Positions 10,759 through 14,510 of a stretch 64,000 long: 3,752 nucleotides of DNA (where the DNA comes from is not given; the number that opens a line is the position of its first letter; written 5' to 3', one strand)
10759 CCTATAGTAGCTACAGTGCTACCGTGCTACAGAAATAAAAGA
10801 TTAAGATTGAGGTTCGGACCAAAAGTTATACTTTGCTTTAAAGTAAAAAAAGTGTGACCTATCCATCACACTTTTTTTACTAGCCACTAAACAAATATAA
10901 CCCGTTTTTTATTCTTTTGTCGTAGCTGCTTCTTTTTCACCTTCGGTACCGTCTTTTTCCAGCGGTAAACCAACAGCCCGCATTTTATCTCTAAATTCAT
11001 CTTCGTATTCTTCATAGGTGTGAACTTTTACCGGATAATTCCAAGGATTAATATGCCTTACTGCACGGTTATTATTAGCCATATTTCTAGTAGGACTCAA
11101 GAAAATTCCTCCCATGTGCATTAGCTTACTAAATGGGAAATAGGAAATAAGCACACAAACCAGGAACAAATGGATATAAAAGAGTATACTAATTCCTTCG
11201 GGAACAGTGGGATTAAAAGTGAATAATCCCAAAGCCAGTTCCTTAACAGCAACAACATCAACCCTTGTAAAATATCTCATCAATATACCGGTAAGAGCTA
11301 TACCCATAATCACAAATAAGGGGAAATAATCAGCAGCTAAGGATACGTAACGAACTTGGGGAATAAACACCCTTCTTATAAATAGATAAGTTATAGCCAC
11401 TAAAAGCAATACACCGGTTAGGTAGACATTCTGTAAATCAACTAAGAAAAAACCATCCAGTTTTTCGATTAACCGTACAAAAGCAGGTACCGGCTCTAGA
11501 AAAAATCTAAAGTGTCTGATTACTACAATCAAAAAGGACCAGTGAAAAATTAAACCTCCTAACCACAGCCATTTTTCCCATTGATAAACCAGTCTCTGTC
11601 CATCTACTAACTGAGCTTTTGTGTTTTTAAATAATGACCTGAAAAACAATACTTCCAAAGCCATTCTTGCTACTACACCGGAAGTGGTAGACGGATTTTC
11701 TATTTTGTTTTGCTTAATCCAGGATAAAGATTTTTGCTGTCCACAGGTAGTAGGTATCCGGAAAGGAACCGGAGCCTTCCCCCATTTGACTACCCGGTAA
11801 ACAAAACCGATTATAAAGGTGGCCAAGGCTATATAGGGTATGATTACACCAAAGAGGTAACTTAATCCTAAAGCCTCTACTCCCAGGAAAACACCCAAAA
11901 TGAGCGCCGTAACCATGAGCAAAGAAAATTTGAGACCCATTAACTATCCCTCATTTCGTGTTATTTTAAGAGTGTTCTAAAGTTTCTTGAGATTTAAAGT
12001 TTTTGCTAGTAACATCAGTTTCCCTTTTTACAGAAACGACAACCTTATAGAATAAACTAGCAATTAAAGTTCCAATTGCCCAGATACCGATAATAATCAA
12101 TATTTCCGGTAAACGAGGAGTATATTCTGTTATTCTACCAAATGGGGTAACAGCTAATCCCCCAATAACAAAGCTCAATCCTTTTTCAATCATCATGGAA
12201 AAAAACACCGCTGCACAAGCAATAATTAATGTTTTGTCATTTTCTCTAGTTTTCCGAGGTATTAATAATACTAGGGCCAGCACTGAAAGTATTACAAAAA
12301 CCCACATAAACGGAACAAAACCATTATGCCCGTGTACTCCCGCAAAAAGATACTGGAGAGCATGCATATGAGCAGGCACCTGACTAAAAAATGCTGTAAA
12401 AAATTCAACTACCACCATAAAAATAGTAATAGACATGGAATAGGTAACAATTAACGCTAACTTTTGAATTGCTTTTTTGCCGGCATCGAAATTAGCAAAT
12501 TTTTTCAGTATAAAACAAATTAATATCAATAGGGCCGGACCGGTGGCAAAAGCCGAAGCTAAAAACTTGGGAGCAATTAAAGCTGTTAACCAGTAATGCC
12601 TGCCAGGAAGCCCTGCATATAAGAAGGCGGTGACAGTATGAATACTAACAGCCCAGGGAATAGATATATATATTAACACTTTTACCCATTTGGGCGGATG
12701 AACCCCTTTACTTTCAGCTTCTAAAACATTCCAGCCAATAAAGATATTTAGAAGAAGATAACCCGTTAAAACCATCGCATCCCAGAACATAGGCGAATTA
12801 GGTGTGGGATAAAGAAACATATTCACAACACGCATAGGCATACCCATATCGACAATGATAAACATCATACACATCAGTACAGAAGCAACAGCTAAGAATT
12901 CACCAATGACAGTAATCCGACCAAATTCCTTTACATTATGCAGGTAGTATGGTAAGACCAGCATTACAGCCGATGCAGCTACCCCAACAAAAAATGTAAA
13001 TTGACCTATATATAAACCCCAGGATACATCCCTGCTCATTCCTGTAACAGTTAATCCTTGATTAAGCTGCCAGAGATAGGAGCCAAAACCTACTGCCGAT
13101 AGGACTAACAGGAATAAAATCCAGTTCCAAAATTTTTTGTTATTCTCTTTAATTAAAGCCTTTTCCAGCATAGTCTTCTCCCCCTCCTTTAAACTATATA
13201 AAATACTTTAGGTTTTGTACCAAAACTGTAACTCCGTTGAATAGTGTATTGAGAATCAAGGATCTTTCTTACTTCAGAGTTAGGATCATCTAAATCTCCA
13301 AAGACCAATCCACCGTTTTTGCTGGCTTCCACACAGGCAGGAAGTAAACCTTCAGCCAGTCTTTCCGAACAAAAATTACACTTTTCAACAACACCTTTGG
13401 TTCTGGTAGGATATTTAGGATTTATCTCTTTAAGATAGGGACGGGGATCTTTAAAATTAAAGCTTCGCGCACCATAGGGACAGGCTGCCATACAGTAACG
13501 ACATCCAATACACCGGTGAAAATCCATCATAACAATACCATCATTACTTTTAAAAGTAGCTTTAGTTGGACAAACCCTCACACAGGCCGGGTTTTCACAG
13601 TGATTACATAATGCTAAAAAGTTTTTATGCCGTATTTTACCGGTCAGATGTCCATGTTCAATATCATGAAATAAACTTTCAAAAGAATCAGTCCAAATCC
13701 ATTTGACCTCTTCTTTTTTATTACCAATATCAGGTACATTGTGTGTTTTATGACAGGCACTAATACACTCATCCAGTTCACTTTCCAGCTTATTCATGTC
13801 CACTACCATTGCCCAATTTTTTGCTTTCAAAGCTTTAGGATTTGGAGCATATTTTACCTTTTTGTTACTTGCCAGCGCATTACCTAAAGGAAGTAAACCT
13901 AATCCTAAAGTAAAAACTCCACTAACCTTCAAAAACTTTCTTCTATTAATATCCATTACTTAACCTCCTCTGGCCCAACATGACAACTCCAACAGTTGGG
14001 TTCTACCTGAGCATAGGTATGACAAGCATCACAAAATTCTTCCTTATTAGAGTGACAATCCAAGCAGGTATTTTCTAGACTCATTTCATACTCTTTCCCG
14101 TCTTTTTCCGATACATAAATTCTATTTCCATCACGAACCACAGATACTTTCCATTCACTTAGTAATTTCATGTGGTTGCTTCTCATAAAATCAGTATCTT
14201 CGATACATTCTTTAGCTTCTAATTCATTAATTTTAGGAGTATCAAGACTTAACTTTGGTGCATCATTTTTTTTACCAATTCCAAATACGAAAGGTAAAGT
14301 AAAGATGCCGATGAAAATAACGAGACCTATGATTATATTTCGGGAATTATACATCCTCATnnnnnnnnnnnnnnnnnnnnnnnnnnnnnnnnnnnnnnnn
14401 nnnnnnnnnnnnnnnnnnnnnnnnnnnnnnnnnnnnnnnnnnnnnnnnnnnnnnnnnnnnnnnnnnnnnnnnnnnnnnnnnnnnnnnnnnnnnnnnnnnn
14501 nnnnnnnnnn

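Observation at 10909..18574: Complete dsrMKJOP-type complex in the order K-J-O-P-M, coupled to resB-ccsA and an RsbRD_N-like gene, in a low-GC Firmicute-like context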

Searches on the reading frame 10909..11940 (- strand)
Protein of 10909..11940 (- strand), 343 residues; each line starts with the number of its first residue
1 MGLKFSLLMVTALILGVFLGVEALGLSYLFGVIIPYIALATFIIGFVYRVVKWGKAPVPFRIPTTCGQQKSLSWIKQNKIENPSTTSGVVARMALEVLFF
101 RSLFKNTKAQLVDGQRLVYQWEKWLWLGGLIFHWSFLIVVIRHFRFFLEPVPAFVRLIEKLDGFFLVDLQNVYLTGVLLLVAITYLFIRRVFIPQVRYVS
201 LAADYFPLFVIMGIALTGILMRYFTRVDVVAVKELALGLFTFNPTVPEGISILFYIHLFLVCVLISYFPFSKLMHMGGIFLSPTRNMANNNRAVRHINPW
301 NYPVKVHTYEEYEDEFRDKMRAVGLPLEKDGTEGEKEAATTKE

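Call 3: search_protein_families(library=pfam, proteins=[window:10909-11940:-], max_evalue=0.01)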
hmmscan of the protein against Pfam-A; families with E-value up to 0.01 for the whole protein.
window:10909-11940:- (343 aa): 1 family
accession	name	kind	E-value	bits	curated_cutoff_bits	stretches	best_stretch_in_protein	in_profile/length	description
PF02665.19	Nitrate_red_gam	-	2.7e-19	70.1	22.9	1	122-276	41-199/217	Nitrate reductase gamma subunit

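Call 4: search_protein_families(library=ncbifam, proteins=[window:10909-11940:-], max_evalue=0.01)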
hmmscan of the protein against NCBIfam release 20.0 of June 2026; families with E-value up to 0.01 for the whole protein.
window:10909-11940:- (343 aa): 5 families
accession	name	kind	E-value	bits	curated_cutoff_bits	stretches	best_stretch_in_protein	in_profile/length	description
NF038037.1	cytob_DsrM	equivalog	3.5e-170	565.3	300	1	10-329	1-320/320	sulfate reduction electron transfer complex DsrMKJOP subunit DsrM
TIGR00351.1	narI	equivalog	2.3e-08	34.2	105.55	1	125-277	48-207/225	respiratory nitrate reductase subunit gamma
NF045723.1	memb_anch_TmcC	equivalog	2e-05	24.2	240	1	131-300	78-218/218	TmcC family electron transfer complex membrane anchor subunit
NF038018.1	qmoC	equivalog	2.5e-05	23.9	300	1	131-276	226-351/360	quinone-interacting membrane-bound oxidoreductase complex subunit QmoC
NF045716.1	sulf_resp_HmcE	equivalog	0.0015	18.2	275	0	153-224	94-167/226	sulfate respiration complex protein HmcE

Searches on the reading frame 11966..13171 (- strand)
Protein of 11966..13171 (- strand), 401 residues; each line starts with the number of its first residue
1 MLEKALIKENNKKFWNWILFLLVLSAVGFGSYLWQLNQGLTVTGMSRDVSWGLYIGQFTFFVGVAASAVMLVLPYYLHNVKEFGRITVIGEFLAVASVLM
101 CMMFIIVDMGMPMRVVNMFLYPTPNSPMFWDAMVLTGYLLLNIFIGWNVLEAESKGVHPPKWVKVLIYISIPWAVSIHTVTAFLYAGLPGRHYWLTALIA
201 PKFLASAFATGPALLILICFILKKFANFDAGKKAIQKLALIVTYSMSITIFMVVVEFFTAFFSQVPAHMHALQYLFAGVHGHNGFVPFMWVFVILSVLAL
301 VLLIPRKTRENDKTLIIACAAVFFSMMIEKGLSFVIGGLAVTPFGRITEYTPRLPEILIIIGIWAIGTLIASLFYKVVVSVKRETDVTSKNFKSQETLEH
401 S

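Call 3: search_protein_families(library=pfam, proteins=[window:11966-13171:-], max_evalue=0.01)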
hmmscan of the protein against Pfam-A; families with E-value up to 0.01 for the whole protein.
window:11966-13171:- (401 aa): 1 family
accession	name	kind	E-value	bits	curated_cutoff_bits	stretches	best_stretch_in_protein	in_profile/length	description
PF03916.19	NrfD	-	4.4e-39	135.4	25.8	1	42-329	2-300/313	Polysulphide reductase, NrfD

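Call 4: search_protein_families(library=ncbifam, proteins=[window:11966-13171:-], max_evalue=0.01)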
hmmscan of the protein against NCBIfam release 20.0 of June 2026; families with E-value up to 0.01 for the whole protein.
window:11966-13171:- (401 aa): 3 families
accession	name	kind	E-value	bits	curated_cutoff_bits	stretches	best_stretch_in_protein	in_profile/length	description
NF045798.1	DsrP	equivalog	1.2e-133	445.9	350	1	3-384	3-346/346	sulfate reduction electron transfer complex DsrMKJOP subunit DsrP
NF041784.1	mnquin_red_QrcD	equivalog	1.7e-15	57.2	570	2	203-380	223-400/408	menaquinone reductase integral membrane subunit QrcD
NF011568.0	PRK14992.1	equivalog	2.9e-08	33.5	314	1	45-326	13-278/341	tetrathionate reductase subunit TtrC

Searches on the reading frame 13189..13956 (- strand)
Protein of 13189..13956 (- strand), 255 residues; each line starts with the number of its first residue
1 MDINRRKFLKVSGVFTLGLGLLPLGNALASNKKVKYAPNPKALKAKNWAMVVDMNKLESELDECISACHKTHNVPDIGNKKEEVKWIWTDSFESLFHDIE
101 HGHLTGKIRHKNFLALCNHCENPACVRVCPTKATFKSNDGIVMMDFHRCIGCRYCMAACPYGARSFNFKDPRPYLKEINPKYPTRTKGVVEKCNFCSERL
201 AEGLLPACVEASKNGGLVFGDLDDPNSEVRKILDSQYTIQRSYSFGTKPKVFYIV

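Call 3: search_protein_families(library=pfam, proteins=[window:13189-13956:-], max_evalue=0.01)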
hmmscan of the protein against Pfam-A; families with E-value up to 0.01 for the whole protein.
window:13189-13956:- (255 aa): 13 families
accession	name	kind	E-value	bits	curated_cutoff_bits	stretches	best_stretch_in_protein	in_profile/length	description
PF13247.11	Fer4_11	-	2e-18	66.8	26.2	1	115-221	8-99/100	4Fe-4S dicluster domain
PF12838.12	Fer4_7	-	4.5e-09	37.1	27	2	148-197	1-42/52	4Fe-4S dicluster domain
PF13237.11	Fer4_10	-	1.1e-08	35.3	25.5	2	115-160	7-53/53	4Fe-4S dicluster domain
PF13187.11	Fer4_9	-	4.9e-08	33.3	27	2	117-163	2-51/52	4Fe-4S dicluster domain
PF00037.32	Fer4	-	1.7e-06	28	21.1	1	145-164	4-23/24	4Fe-4S binding domain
PF13534.11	Fer4_17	-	7.7e-06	26.8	22.2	1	148-197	1-50/61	4Fe-4S dicluster domain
PF12837.12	Fer4_6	-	2.6e-05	24.4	25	1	147-163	7-23/24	4Fe-4S binding domain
PF13183.11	Fer4_8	-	3.7e-05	24.6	27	1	147-196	3-57/68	4Fe-4S dicluster domain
PF12797.12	Fer4_2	-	5e-05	23.4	24.5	1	141-161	2-22/22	4Fe-4S binding domain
PF25160.1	LdpA_Fe-S-bd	-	9.9e-05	22.5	27.6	1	119-162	4-41/49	LdpA Fe-S cluster-binding domain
PF13746.11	Fer4_18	-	0.0022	18.6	27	1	107-160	51-96/114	4Fe-4S dicluster domain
PF12798.12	Fer4_3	-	0.0023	19.1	27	0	149-163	1-15/15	4Fe-4S binding domain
PF12800.12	Fer4_4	-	0.0078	16.9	24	1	147-162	2-17/17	4Fe-4S binding domain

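Call 4: search_protein_families(library=ncbifam, proteins=[window:13189-13956:-], max_evalue=0.01)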
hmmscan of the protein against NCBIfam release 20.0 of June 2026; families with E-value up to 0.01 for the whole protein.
window:13189-13956:- (255 aa): 58 families (the best 25 are shown)
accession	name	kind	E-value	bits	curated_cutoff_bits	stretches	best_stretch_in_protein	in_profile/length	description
NF045797.1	DsrO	equivalog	7.3e-97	323.4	200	1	1-255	1-235/235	sulfate reduction electron transfer complex DsrMKJOP subunit DsrO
NF011569.0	PRK14993.1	equivalog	3.5e-43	147.8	416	1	1-254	1-222/244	tetrathionate reductase subunit TtrB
NF041715.1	arsenate_red_ArrB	equivalog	1.7e-40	139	450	2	50-172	5-112/233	arsenate respiratory reductase iron-sulfur subunit ArrB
NF041782.1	mnquin_red_QrcC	equivalog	1.8e-38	132.6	400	1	48-254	1-225/239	menaquinone reductase iron-sulfur cluster-binding subunit QrcC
TIGR03149.1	cyt_nit_nrfC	equivalog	4.3e-38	130.9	377.6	1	15-254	7-216/225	cytochrome c nitrite reductase Fe-S protein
TIGR02951.1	DMSO_dmsB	equivalog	2.9e-28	98.9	214.1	1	64-224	17-155/161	DMSO/selenate family reductase complex B subunit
NF008134.0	PRK10882.1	equivalog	1.1e-26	93.7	263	1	3-238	2-224/329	hydrogenase 2 operon protein HybA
NF045715.1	sulf_resp_HmcB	equivalog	3.5e-25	88.7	420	1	5-224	2-200/307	sulfate respiration complex iron-sulfur protein HmcB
TIGR03478.1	DMSO_red_II_bet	subfamily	2.3e-24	85.9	480.7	1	115-254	129-253/321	DMSO reductase family type II enzyme, iron-sulfur subunit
NF042979.1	EthbenzDh_ebdB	equivalog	1.4e-20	73.5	740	1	113-254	149-275/354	ethylbenzene dehydrogenase subunit beta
NF038355.1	FDH3_beta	equivalog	1.2e-19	71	240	1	112-224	49-166/180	formate dehydrogenase FDH3 subunit beta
TIGR01582.1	FDH-beta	equivalog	1.2e-18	67.2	334.7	1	47-234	21-194/283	formate dehydrogenase subunit beta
NF009408.0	PRK12769.1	equivalog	1.5e-15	56.4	1003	1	112-214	51-139/659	formate-dependent uric acid utilization protein AegA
NF007658.0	PRK10330.1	equivalog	5e-15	55.4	260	1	115-219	56-154/181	electron transport protein HydN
TIGR01660.1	narH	equivalog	3e-13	49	524.05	1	115-210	181-260/492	nitrate reductase subunit beta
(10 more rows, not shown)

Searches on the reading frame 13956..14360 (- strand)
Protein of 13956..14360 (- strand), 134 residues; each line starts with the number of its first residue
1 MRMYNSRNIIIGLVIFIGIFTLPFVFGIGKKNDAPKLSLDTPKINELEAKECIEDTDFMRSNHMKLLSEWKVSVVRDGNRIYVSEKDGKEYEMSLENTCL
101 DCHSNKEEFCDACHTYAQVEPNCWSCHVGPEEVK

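Call 3: search_protein_families(library=pfam, proteins=[window:13956-14360:-], max_evalue=0.01)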
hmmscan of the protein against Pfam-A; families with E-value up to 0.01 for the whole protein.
window:13956-14360:- (134 aa): 0 families

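Call 4: search_protein_families(library=ncbifam, proteins=[window:13956-14360:-], max_evalue=0.01)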
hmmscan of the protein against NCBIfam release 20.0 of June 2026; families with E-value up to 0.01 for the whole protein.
window:13956-14360:- (134 aa): 2 families
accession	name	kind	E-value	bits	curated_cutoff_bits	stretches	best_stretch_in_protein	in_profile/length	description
NF038038.1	cytoc_DsrJ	equivalog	1e-51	174.4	100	1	3-127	1-121/121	sulfate reduction electron transfer complex DsrMKJOP subunit DsrJ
TIGR03153.1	cytochr_NrfH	equivalog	0.0047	17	134.2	0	45-128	51-134/138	cytochrome c nitrite reductase small subunit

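Call 30: search_solved_structures(query=window:13956-14360:-, max_evalue=1, show_alignments=1)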
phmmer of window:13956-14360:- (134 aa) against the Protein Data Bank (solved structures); distinct sequences matched with E-value up to 1: 0.
